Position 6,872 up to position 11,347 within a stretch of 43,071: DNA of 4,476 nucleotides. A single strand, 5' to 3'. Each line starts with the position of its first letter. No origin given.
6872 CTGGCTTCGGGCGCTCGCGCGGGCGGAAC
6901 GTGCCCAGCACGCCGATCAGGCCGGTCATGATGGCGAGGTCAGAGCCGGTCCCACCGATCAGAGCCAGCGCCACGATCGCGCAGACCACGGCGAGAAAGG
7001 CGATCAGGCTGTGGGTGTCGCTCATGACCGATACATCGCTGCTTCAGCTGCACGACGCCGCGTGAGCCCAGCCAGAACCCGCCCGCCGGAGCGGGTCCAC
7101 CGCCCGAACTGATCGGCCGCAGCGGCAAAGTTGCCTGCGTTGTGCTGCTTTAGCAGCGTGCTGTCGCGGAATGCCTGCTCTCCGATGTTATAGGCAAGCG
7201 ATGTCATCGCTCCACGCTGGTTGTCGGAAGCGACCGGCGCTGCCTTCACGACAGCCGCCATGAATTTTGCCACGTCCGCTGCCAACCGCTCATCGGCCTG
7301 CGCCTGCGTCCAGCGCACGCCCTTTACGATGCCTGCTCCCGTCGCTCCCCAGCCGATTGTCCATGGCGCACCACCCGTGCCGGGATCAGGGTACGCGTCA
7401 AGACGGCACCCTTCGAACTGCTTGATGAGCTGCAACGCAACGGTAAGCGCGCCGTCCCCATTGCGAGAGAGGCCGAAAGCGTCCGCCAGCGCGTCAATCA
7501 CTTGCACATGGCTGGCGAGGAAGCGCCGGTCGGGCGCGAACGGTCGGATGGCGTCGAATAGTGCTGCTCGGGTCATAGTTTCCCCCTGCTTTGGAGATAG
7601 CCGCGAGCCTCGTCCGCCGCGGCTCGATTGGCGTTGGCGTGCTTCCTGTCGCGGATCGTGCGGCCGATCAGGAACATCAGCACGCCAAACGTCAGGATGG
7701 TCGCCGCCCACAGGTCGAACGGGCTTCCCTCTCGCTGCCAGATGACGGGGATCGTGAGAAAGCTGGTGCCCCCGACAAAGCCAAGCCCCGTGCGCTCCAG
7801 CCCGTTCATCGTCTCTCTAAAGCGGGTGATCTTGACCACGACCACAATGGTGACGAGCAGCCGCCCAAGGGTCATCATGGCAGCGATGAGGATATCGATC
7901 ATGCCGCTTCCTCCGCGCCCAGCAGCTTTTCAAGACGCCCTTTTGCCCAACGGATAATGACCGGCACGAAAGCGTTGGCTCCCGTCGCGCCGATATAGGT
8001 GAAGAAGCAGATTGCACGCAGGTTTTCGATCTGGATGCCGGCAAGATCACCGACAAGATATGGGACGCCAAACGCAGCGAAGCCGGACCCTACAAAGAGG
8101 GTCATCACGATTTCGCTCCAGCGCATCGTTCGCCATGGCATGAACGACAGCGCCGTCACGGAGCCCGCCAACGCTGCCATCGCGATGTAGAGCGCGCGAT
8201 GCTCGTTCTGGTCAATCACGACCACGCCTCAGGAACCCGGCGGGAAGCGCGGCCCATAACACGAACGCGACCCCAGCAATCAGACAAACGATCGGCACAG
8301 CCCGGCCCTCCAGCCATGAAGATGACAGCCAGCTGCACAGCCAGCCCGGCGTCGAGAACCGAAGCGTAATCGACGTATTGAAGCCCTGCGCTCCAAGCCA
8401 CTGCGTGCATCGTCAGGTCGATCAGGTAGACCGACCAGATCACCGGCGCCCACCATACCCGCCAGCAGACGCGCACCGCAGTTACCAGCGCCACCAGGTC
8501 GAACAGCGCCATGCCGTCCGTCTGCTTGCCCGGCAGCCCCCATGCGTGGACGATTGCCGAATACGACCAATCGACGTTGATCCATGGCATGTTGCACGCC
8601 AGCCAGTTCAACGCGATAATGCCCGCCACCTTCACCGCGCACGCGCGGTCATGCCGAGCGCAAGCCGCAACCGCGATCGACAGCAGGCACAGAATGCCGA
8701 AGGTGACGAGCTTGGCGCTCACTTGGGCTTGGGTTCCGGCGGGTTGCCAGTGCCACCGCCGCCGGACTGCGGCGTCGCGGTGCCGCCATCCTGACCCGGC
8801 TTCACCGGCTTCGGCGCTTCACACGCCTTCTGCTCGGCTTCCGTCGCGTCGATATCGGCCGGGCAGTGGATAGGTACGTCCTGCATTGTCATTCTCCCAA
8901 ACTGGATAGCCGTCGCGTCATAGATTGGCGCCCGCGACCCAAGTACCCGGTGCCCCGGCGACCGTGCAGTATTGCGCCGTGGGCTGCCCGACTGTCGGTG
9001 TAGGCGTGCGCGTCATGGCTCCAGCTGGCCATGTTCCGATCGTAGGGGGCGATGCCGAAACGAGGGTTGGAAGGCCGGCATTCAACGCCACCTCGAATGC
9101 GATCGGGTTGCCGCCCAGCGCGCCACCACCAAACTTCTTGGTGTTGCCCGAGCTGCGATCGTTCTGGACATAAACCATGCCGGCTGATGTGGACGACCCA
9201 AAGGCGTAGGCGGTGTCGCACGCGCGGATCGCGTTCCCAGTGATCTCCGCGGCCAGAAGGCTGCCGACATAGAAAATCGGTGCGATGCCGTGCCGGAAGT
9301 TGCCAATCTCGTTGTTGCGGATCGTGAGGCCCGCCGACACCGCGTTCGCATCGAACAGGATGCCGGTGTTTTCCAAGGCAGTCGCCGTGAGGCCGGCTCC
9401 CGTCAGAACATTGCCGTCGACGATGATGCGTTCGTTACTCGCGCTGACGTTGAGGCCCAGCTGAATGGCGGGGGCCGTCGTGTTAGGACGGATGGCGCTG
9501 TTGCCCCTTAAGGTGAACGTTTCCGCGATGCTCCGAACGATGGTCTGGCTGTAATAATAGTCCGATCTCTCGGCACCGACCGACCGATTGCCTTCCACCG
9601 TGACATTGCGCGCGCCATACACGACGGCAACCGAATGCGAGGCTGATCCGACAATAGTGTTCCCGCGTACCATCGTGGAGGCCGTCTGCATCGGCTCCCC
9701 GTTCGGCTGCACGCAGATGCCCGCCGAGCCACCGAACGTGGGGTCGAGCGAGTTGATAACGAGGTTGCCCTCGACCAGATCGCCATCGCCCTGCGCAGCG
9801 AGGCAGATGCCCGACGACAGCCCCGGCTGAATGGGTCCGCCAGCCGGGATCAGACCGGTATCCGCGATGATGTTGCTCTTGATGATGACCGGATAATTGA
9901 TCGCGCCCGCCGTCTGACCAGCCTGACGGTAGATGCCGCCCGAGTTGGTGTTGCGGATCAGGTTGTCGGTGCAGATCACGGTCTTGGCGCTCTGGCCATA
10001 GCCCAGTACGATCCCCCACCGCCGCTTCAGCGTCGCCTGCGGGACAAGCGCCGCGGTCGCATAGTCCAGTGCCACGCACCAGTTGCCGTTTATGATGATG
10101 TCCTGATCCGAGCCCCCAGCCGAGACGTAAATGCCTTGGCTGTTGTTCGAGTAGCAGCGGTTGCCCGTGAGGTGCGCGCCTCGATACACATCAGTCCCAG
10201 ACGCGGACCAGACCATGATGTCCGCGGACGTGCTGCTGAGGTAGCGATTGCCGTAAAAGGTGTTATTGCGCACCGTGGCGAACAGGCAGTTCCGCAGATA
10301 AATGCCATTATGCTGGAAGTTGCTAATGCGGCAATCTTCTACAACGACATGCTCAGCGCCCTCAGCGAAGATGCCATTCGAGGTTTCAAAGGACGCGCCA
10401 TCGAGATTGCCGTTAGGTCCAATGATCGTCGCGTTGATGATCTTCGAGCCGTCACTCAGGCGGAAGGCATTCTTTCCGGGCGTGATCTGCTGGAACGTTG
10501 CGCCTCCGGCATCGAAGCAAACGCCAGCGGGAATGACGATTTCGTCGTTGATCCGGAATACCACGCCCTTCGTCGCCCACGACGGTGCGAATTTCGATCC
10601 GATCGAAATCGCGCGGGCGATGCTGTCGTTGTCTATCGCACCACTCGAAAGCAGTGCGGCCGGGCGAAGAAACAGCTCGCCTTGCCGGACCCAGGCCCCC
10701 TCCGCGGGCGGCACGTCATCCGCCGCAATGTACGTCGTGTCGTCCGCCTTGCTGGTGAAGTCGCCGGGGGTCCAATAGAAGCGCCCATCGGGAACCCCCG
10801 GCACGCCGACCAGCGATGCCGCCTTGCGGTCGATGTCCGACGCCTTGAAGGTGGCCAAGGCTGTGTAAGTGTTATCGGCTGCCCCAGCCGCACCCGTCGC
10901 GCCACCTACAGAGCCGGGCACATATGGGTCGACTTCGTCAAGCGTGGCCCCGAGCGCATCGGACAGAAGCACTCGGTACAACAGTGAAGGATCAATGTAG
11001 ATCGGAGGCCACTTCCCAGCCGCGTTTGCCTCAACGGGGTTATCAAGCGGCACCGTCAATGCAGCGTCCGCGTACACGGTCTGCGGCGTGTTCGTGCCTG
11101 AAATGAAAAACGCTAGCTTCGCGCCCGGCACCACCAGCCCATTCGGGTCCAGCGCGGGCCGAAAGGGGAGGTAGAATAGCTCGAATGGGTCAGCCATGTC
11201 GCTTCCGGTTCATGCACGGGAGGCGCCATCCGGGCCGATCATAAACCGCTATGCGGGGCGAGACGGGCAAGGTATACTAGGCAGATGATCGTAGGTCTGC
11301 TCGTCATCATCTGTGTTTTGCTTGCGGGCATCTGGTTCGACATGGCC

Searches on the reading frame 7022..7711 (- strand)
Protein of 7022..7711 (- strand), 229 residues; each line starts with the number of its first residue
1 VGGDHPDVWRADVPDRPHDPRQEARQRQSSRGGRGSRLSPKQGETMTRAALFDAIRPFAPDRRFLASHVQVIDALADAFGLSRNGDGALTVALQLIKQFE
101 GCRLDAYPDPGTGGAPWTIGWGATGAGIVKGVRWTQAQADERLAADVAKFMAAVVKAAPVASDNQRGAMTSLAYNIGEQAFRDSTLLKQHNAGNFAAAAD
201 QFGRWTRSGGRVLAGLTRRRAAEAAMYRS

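Call 37: search_protein_families(library=pfam, proteins=[window:7022-7711:-], max_evalue=0.01)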
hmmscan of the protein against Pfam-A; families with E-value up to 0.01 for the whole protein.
window:7022-7711:- (229 aa): 1 family
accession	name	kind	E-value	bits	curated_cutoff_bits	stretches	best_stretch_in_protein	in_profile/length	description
PF00959.24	Phage_lysozyme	-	1.9e-39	135.3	22.3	1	97-223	1-125/125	Phage lysozyme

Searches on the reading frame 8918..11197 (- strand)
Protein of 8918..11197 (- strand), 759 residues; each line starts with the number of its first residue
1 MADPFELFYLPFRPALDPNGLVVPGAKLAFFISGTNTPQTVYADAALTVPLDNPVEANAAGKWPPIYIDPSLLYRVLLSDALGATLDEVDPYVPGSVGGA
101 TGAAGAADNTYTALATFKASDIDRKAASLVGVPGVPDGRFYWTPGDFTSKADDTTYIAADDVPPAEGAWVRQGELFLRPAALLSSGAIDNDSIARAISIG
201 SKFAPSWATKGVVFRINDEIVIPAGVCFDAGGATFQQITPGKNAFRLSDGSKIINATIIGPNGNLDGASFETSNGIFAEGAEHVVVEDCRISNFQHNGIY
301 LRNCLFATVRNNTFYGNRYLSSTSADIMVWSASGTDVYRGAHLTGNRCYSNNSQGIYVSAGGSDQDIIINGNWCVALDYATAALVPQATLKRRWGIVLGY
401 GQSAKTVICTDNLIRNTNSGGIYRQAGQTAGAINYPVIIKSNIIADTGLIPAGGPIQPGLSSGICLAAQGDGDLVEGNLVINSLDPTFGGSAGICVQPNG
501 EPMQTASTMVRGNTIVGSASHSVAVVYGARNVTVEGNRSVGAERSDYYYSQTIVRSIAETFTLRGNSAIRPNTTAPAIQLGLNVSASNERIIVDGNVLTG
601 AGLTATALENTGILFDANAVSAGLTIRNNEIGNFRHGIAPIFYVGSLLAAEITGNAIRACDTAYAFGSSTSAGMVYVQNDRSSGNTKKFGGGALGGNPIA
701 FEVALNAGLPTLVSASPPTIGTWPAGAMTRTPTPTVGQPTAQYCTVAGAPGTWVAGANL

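Call 37: search_protein_families(library=pfam, proteins=[window:8918-11197:-], max_evalue=0.01)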
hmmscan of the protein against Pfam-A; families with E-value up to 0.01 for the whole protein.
window:8918-11197:- (759 aa): 2 families
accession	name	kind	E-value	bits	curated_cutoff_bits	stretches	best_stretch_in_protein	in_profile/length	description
PF13229.12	Beta_helix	-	1.8e-14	54.1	25.9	2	252-372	58-156/158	Right handed beta helix region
PF05048.19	NosD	-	2.2e-09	37.5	23.6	1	267-365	53-137/212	Periplasmic copper-binding protein (NosD)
